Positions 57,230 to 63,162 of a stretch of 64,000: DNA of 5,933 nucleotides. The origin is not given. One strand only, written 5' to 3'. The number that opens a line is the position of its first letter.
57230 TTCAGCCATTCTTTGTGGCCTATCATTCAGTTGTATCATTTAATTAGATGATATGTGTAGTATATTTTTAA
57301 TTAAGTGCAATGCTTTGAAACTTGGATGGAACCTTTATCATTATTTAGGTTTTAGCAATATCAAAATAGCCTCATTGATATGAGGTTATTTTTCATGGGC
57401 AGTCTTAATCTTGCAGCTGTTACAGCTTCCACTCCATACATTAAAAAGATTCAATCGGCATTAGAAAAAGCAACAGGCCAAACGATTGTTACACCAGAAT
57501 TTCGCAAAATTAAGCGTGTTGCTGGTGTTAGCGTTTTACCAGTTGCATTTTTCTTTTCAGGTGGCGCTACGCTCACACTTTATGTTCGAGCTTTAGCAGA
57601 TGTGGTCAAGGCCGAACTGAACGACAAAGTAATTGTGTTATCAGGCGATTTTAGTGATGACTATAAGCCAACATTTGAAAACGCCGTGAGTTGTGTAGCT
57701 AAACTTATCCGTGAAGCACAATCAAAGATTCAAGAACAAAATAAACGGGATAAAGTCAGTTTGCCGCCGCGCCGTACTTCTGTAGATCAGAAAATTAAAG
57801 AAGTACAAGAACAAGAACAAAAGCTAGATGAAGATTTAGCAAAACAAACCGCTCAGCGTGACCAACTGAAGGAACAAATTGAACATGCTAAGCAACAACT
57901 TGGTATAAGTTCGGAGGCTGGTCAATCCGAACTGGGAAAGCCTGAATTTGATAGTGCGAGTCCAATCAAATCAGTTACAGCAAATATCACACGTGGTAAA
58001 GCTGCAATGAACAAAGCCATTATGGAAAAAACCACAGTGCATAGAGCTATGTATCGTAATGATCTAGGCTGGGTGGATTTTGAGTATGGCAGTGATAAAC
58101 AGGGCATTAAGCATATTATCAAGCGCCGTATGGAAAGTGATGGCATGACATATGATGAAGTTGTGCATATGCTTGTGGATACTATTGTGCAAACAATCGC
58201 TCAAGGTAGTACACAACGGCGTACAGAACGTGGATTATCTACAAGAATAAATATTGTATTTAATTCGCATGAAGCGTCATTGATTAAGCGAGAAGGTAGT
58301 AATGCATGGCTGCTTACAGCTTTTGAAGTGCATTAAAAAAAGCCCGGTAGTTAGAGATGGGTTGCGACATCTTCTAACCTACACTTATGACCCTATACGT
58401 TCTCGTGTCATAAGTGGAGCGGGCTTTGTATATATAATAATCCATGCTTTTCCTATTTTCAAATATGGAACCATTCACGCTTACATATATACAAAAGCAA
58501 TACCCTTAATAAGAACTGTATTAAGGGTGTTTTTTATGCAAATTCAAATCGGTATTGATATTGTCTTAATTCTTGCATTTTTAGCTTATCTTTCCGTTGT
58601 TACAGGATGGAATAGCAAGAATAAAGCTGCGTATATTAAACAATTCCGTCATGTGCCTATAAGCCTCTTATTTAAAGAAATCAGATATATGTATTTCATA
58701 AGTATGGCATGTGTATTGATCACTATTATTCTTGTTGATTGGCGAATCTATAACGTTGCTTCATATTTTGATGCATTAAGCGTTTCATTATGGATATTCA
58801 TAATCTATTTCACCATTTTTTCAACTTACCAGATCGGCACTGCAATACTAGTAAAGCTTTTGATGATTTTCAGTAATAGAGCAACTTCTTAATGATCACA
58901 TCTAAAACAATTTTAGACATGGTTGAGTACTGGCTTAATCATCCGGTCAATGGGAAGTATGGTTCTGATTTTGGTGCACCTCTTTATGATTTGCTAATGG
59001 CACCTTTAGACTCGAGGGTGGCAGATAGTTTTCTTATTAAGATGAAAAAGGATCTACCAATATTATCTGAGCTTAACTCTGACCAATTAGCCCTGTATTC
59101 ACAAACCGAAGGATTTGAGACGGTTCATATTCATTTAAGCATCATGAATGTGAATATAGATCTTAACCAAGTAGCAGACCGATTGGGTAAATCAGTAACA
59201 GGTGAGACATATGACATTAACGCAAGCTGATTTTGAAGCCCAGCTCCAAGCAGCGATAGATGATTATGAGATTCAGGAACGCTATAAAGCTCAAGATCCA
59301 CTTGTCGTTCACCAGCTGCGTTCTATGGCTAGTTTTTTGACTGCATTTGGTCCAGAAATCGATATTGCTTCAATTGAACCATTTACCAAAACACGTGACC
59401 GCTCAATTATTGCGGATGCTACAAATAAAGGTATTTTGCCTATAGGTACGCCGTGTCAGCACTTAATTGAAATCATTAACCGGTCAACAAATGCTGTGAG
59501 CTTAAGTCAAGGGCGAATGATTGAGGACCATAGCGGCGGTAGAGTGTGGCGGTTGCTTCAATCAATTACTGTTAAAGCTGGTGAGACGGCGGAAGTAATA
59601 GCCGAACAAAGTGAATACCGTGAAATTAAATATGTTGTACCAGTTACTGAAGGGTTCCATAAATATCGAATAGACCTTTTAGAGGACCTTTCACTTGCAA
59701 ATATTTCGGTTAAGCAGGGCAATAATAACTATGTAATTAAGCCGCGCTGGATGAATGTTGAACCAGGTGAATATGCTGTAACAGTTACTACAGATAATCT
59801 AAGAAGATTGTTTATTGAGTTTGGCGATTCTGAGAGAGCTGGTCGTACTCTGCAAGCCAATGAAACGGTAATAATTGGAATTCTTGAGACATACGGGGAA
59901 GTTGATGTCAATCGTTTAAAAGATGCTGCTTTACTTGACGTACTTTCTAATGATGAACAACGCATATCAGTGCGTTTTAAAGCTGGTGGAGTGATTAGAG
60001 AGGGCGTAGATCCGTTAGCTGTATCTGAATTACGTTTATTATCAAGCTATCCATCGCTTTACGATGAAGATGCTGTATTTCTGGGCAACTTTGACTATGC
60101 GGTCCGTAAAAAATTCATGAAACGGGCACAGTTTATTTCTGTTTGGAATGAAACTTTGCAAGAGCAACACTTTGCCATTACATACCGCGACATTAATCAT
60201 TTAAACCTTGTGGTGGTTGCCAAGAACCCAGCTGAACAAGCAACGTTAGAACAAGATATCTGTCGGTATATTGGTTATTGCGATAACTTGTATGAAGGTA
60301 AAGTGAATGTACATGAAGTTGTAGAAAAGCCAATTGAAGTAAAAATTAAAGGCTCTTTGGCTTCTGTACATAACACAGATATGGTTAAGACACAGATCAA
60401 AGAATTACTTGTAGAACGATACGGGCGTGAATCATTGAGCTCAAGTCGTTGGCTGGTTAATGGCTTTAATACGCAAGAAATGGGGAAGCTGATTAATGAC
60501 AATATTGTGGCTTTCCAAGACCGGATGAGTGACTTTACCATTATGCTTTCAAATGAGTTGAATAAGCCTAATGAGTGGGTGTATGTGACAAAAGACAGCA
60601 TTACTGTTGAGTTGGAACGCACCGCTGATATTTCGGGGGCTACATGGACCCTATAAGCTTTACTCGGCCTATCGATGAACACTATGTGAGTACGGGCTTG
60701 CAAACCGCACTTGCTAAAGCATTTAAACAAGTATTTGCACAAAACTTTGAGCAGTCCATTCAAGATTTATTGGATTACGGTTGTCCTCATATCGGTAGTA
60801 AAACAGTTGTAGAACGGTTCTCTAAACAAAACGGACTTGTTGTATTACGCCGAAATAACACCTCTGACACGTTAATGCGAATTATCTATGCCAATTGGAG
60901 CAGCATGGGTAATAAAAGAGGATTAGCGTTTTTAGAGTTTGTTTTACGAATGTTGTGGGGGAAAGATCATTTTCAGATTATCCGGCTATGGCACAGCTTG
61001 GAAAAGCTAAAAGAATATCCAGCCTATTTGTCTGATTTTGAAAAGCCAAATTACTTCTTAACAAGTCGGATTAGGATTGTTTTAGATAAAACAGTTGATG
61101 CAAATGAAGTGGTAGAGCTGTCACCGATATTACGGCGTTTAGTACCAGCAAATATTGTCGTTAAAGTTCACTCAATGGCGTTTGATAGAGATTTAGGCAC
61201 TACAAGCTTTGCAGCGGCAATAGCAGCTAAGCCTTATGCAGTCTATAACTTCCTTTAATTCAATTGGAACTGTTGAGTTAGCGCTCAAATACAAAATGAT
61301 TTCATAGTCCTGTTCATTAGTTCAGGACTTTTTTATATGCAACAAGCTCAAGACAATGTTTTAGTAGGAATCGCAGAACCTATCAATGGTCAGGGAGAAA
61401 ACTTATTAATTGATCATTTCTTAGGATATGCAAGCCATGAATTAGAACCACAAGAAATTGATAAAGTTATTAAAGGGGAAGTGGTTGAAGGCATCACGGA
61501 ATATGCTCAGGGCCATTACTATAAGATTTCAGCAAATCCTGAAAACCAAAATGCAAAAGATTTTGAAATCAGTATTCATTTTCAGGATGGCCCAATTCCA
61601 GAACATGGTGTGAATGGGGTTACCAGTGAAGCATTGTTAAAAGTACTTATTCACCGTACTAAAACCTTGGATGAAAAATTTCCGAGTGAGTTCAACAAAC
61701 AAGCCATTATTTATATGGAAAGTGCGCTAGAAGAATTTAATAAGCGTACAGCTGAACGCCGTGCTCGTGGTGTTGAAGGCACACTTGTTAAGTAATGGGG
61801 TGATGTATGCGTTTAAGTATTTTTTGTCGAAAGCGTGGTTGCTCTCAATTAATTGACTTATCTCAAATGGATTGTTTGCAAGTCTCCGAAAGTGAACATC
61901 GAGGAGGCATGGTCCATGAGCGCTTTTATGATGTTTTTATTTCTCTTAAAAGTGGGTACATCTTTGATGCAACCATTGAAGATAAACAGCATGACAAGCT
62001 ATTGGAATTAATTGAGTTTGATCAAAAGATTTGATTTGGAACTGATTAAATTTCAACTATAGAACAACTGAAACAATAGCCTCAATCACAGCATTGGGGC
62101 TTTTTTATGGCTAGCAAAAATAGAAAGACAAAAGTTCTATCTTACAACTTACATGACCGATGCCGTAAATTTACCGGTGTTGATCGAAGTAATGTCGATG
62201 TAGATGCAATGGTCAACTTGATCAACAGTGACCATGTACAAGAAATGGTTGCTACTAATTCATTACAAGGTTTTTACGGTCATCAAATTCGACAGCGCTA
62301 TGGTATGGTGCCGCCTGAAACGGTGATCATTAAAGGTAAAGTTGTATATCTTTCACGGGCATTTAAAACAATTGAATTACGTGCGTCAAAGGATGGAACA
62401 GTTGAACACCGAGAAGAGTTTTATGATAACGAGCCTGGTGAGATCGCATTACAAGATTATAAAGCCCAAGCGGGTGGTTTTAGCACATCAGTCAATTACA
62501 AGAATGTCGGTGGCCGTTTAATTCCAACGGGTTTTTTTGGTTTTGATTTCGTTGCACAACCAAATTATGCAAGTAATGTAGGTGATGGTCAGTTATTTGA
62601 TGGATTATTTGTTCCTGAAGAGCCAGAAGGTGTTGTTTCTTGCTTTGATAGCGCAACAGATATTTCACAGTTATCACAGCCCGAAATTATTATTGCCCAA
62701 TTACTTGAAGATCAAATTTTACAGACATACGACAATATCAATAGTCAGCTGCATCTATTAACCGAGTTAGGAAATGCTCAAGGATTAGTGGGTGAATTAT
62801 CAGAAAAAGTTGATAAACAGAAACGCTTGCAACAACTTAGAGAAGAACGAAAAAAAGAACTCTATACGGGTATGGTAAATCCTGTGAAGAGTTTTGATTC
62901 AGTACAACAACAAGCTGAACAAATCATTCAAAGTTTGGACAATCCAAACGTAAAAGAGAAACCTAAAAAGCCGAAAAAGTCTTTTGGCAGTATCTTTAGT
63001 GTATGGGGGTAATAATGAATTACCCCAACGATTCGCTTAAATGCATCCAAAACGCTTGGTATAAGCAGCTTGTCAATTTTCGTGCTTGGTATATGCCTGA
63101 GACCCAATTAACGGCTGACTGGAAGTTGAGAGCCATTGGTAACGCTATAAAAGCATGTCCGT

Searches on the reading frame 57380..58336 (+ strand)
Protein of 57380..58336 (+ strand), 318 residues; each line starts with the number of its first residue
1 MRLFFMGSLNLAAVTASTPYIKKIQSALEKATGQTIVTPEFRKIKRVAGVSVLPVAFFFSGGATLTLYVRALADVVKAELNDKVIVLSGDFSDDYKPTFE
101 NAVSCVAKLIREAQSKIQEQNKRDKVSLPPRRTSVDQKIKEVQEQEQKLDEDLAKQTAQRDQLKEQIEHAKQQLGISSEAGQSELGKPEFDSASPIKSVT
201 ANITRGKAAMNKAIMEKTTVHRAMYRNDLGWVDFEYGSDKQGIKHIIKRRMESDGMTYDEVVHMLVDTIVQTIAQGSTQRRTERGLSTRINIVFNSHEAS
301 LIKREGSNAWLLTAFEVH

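Call 8: search_protein_families(library=phrogs, proteins=[window:57380-58336:+], max_evalue=0.001)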
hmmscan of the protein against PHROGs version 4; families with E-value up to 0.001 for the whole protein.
window:57380-58336:+ (318 aa): 3 families
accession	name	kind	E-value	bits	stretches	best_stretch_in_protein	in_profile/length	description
phrog_6398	-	unknown function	7.6e-220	729.4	1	6-318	1-313/313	-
phrog_19273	-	unknown function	1.9e-40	138.2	1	192-317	3477-3614/4846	-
phrog_1620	-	moron, auxiliary metabolic gene and host takeover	7.2e-31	108.6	1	7-184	5-182/200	Hdf-like antirestriction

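Call 14: search_protein_families(library=pfam, proteins=[window:57380-58336:+], max_evalue=0.01)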
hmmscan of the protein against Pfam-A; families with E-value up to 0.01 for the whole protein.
window:57380-58336:+ (318 aa): 1 family
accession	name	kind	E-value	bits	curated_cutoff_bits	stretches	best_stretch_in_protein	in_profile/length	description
PF18809.6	PBECR1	-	7.6e-12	46.1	27.6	1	223-316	1-99/104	phage-Barnase-EndoU-ColicinE5/D-RelE like nuclease1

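Call 41: find_related_loci(query=window:57380-58336:+, collection=viral_contigs, flank=3000)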
Query window:57380-58336:+ (318 aa) in viral_contigs; peptide patterns used: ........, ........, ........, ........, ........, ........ (x = any residue, [..] = any of these).
70 stretches matched a pattern; 65 encode a relative of the query (tblastn E <= 1e-3); 62 distinct loci.
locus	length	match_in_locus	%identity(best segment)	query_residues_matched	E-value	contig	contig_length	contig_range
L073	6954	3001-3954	100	1-318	0e+0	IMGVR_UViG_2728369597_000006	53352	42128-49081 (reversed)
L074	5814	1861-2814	100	1-318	0e+0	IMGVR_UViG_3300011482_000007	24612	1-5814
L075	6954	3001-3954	100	1-318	0e+0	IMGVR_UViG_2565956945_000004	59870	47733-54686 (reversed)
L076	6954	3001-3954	99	1-318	0e+0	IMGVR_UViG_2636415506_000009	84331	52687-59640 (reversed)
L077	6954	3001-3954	99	1-318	0e+0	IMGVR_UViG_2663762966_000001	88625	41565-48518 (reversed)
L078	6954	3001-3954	99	1-318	0e+0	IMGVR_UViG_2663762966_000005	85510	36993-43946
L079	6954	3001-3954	99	1-318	0e+0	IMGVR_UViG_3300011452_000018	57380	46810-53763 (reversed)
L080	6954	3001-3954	99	1-318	0e+0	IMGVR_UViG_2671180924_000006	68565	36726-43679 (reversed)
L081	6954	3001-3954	99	1-318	0e+0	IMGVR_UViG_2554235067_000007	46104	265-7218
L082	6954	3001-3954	99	1-318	0e+0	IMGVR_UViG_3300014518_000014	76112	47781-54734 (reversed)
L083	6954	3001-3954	99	1-318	0e+0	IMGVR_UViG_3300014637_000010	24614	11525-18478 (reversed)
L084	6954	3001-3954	99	1-318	0e+0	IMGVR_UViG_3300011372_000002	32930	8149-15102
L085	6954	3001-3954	99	1-318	0e+0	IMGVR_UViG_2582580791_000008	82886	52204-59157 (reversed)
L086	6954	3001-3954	98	1-318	0e+0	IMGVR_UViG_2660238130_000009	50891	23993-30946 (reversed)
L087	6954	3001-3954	98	1-318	0e+0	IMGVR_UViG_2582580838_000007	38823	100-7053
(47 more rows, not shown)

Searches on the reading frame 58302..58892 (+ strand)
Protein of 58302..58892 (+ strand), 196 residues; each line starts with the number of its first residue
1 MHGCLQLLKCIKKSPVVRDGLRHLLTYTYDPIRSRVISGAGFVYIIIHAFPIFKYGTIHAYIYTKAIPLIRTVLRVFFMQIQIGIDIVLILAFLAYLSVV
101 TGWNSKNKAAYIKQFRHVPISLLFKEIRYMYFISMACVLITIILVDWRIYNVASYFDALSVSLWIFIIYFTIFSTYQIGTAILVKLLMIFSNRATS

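Call 8: search_protein_families(library=phrogs, proteins=[window:58302-58892:+], max_evalue=0.001)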
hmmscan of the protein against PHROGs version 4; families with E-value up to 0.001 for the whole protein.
window:58302-58892:+ (196 aa): 1 family
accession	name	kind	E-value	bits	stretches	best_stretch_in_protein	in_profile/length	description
phrog_13717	-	unknown function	3.7e-76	254.6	1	79-196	1-118/118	-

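Call 14: search_protein_families(library=pfam, proteins=[window:58302-58892:+], max_evalue=0.01)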
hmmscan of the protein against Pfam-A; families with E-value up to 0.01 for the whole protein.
window:58302-58892:+ (196 aa): 0 families

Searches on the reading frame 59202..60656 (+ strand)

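Call 8: search_protein_families(library=phrogs, proteins=[window:59202-60656:+], max_evalue=0.001)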
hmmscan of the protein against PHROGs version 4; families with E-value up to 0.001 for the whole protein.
window:59202-60656:+ (484 aa): 1 family
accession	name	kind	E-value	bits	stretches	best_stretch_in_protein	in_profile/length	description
phrog_1369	-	tail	9.2e-187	622.6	1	5-484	2-489/489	baseplate protein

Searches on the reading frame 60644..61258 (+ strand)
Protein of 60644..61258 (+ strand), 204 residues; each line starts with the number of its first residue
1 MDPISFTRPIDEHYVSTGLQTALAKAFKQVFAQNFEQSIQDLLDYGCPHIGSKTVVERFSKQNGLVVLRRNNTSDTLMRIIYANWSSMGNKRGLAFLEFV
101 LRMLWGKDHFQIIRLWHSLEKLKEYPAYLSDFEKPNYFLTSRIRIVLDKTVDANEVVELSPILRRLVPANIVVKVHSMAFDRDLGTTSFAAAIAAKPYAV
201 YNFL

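Call 8: search_protein_families(library=phrogs, proteins=[window:60644-61258:+], max_evalue=0.001)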
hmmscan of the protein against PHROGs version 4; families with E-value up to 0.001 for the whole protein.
window:60644-61258:+ (204 aa): 1 family
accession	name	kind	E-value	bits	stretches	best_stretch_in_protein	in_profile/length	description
phrog_4620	-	unknown function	4.2e-107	359.3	1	1-203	1-200/353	-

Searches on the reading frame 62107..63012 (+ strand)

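Call 8: search_protein_families(library=phrogs, proteins=[window:62107-63012:+], max_evalue=0.001)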
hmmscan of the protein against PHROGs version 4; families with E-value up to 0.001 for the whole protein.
window:62107-63012:+ (301 aa): 4 families
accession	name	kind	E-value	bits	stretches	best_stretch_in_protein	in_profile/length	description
phrog_4727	-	unknown function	5.8e-177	588.5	1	1-301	1-305/305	-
phrog_28491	-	unknown function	7.7e-52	174.6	1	228-301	1-74/74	-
phrog_30560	-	unknown function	2.9e-44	152.6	1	4-159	3-157/294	-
phrog_1801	-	tail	5.6e-25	89.3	1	12-247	11-248/339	tail fiber protein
